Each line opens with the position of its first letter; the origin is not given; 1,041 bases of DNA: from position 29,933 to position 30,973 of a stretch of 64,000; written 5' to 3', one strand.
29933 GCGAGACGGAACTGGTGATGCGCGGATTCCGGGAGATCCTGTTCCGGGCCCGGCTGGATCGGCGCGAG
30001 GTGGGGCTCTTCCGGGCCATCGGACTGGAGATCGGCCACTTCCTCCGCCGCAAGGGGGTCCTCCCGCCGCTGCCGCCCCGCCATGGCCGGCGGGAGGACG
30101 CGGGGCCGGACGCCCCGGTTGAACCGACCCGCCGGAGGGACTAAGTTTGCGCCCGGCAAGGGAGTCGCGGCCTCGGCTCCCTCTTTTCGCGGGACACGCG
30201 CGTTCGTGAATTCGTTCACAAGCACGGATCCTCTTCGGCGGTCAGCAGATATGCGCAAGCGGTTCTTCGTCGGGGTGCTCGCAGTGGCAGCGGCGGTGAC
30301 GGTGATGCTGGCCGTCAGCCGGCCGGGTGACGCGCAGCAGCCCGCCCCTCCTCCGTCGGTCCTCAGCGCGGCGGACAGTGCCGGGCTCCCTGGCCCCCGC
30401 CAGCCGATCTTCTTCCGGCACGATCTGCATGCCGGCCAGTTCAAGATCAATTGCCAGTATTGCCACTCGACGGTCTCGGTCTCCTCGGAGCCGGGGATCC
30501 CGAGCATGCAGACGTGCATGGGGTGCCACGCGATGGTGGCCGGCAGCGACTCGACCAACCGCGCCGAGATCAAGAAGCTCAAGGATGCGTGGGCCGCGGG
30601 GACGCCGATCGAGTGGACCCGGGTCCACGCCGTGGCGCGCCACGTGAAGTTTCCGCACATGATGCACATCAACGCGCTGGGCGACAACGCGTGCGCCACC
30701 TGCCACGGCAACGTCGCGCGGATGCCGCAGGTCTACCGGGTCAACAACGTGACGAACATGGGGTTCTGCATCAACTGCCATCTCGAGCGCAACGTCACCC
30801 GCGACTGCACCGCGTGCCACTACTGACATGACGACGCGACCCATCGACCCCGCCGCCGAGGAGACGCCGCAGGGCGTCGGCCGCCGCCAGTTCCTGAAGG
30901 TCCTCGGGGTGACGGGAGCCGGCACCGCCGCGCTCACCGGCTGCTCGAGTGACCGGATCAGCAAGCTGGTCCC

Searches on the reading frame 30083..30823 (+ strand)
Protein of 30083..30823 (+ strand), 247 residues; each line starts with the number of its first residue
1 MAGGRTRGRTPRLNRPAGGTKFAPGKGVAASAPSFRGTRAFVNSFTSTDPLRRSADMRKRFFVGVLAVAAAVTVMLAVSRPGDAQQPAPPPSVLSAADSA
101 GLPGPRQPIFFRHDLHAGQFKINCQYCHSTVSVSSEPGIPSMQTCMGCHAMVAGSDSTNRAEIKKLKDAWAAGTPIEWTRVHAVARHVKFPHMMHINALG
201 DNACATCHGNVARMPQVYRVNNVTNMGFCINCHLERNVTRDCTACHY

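Call 74: search_protein_families(library=pfam, proteins=[window:30083-30823:+], max_evalue=0.001)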
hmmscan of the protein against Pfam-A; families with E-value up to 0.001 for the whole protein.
window:30083-30823:+ (247 aa): 3 families
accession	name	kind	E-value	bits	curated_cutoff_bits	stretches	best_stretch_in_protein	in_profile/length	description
PF14522.11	Cytochrome_C7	-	5.7e-10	39.3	24.8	1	188-246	1-66/67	Cytochrome c7 and related cytochrome c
PF02085.21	Cytochrom_CIII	-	3.8e-07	30.8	22.9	1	105-162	17-61/101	Class III cytochrome C family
PF14537.11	Cytochrom_c3_2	-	1.9e-05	25.5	25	1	119-208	4-78/79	Cytochrome c3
